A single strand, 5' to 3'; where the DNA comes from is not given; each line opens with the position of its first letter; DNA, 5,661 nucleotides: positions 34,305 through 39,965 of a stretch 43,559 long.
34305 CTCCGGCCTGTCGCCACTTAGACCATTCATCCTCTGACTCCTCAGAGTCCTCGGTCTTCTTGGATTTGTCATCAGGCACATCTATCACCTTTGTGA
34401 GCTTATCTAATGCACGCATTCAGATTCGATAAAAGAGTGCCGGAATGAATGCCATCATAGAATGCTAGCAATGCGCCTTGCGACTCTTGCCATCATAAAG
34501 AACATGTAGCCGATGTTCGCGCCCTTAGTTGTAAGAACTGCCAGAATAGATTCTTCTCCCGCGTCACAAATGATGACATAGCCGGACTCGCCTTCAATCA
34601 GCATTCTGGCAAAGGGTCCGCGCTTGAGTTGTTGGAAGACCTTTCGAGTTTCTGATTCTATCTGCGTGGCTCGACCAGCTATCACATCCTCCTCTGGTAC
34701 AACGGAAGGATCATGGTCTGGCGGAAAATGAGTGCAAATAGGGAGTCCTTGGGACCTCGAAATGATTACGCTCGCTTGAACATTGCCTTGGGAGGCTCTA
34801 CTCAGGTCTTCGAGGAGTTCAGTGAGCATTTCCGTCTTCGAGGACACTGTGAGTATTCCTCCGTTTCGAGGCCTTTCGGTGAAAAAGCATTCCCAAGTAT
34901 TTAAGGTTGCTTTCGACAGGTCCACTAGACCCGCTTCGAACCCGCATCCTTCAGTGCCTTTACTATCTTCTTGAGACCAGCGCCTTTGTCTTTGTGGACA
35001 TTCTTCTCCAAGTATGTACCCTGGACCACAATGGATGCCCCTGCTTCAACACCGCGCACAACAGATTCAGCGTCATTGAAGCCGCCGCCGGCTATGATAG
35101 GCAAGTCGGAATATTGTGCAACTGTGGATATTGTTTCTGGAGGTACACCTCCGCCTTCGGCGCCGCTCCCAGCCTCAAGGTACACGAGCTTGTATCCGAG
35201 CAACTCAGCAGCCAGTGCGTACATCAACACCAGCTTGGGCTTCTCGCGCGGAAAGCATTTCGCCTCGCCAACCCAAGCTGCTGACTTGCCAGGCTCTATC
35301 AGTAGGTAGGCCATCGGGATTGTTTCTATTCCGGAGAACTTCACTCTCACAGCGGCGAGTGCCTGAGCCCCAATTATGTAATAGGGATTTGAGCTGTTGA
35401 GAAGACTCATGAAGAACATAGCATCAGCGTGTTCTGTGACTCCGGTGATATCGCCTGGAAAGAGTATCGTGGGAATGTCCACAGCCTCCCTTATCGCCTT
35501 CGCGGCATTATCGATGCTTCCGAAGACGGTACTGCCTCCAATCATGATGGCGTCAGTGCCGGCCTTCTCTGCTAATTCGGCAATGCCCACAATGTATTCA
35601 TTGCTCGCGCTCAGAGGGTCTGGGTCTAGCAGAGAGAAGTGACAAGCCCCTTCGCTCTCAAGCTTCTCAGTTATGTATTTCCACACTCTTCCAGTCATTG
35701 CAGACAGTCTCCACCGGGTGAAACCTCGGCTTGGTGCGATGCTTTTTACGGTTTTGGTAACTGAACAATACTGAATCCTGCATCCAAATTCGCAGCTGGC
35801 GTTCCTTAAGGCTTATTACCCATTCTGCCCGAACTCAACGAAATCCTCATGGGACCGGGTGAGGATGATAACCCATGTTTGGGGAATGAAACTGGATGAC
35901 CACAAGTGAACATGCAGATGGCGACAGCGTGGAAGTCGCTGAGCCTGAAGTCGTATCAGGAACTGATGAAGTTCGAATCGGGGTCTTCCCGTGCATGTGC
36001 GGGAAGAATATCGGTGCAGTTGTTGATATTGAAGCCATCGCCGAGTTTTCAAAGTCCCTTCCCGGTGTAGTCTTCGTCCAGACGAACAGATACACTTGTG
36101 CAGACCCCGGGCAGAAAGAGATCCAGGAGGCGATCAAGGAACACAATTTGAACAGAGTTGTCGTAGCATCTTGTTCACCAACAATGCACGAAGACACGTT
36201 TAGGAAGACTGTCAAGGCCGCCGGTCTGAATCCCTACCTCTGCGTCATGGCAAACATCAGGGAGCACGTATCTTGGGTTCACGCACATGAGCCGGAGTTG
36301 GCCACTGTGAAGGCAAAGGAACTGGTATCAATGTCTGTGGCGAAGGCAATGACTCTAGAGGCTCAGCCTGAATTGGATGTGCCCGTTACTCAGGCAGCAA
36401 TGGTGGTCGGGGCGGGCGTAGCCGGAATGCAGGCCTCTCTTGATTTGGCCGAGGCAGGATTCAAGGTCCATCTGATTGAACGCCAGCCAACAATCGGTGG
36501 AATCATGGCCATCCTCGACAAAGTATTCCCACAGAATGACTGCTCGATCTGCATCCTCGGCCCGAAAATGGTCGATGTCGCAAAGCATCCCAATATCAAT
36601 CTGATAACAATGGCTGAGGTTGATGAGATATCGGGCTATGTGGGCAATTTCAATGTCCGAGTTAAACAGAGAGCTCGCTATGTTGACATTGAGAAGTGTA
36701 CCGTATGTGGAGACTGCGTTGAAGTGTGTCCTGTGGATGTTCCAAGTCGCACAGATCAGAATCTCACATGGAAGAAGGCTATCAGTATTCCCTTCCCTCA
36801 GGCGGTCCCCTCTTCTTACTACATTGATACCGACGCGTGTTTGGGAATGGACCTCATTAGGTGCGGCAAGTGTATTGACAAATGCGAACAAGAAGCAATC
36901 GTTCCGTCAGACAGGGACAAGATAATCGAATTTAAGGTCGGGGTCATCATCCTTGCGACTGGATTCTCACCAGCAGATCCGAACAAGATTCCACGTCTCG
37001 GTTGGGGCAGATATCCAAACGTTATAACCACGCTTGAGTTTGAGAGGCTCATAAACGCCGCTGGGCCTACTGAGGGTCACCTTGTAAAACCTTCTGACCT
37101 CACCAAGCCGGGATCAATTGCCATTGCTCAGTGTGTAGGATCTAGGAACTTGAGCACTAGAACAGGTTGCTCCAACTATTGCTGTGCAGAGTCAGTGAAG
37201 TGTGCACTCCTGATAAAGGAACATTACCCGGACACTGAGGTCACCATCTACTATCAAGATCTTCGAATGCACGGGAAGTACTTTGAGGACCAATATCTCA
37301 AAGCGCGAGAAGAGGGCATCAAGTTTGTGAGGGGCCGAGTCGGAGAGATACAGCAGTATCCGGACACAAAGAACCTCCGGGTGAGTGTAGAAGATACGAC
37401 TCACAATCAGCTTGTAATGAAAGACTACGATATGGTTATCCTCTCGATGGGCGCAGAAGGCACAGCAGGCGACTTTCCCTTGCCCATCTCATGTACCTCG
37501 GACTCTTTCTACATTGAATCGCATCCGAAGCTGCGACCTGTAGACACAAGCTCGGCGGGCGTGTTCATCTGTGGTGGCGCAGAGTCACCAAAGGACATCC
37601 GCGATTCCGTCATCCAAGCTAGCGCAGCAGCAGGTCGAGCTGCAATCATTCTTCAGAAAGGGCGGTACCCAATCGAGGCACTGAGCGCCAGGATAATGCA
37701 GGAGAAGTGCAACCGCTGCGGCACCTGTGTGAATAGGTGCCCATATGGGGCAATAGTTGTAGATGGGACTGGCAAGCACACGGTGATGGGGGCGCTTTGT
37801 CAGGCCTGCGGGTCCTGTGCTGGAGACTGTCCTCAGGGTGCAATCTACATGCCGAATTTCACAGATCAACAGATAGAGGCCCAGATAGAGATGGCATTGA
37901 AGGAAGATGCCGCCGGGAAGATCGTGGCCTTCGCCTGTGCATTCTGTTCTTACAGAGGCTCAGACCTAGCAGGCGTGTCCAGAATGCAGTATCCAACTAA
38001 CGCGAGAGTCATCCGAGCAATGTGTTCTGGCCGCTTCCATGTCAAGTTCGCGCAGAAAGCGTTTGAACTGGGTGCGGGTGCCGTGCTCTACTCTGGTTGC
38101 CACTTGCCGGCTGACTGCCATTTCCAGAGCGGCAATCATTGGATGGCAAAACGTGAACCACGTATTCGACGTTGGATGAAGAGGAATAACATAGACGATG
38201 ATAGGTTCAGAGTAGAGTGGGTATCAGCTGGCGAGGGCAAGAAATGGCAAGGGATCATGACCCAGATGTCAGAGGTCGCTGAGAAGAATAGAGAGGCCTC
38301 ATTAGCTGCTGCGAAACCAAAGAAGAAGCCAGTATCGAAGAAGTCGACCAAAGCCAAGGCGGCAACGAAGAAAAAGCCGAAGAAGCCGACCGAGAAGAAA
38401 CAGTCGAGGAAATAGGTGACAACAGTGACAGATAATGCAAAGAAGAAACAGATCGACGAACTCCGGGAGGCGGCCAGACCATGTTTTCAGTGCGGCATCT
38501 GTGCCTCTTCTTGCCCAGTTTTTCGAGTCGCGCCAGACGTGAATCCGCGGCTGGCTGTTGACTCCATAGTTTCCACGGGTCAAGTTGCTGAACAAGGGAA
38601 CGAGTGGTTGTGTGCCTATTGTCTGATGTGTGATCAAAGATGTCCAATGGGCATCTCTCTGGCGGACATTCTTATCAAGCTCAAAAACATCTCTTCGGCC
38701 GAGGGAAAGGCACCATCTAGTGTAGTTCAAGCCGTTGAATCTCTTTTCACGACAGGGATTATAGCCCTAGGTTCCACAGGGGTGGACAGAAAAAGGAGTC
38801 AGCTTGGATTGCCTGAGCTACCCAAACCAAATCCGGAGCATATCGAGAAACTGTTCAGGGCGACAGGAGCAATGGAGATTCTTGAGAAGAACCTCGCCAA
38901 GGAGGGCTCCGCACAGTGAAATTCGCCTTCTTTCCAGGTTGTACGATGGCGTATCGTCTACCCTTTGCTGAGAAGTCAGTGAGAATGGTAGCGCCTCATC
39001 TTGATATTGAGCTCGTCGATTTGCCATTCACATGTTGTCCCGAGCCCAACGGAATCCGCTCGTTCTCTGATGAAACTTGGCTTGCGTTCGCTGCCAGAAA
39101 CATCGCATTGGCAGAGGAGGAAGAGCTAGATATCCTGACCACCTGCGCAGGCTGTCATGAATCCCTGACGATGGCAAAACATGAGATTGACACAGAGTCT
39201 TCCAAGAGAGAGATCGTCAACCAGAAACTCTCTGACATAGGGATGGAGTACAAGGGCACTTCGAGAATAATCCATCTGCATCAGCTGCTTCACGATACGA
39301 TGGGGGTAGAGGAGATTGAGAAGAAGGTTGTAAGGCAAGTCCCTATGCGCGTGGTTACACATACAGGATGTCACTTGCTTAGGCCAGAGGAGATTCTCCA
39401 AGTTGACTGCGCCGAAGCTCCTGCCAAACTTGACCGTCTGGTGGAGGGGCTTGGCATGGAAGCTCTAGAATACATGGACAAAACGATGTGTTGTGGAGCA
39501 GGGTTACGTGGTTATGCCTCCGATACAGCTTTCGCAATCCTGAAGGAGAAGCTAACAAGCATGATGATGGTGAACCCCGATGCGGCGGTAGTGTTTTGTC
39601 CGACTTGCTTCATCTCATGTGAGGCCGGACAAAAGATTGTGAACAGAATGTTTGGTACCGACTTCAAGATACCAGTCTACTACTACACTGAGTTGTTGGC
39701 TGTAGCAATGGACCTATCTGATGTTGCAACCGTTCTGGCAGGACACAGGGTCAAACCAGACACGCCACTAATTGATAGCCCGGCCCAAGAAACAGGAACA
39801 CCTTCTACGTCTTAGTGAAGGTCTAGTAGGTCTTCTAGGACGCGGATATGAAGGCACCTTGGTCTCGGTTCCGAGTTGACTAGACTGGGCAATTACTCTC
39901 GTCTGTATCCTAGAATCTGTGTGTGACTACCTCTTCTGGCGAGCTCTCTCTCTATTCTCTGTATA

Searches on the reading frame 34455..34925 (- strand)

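Call 59: search_protein_families(library=pfam, proteins=[window:34455-34925:-], max_evalue=0.001)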
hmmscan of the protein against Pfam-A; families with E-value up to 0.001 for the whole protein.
window:34455-34925:- (156 aa): 1 family
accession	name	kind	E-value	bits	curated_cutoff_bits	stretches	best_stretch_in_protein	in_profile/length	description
PF03259.23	Robl_LC7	-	1.2e-09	38.2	23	1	43-132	9-91/91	Roadblock/LC7 domain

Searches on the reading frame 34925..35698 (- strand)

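Call 59: search_protein_families(library=pfam, proteins=[window:34925-35698:-], max_evalue=0.001)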
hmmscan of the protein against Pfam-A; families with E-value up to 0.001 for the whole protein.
window:34925-35698:- (257 aa): 2 families
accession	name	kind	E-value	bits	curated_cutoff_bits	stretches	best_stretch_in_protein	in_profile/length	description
PF01884.23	PcrB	-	5.7e-55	186.7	23.9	1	20-236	8-216/226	PcrB family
PF01180.27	DHO_dh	-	0.00082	19.1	27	0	188-233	228-275/291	Dihydroorotate dehydrogenase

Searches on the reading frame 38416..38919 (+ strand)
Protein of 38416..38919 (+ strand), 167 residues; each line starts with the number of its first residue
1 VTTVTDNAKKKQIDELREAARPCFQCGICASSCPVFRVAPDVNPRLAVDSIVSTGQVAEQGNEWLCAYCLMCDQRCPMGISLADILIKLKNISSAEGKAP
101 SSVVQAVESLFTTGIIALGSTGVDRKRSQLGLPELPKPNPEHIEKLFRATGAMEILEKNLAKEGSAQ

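Call 59: search_protein_families(library=pfam, proteins=[window:38416-38919:+], max_evalue=0.001)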
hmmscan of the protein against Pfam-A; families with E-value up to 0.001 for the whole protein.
window:38416-38919:+ (167 aa): 6 families
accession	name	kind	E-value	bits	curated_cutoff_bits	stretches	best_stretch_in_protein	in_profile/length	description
PF13183.11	Fer4_8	-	3.3e-09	37.6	27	1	20-80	2-68/68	4Fe-4S dicluster domain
PF13534.11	Fer4_17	-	7.5e-07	30.1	22.2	1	23-81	2-61/61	4Fe-4S dicluster domain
PF12838.12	Fer4_7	-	2.2e-06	28.5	27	1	23-80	2-52/52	4Fe-4S dicluster domain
PF13187.11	Fer4_9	-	3.9e-05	24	27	1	23-79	2-50/52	4Fe-4S dicluster domain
PF13237.11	Fer4_10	-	0.0001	22.6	25.5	1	20-77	6-53/53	4Fe-4S dicluster domain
PF14697.11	Fer4_21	-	0.00061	20.3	35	0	19-35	37-53/59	4Fe-4S dicluster domain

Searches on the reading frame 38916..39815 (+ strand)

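Call 59: search_protein_families(library=pfam, proteins=[window:38916-39815:+], max_evalue=0.001)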
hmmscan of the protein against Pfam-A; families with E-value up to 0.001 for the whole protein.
window:38916-39815:+ (299 aa): 1 family
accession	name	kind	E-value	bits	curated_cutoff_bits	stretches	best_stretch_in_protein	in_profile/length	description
PF02754.22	CCG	-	3.6e-26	91.5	20.6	2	146-233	1-82/85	Cysteine-rich domain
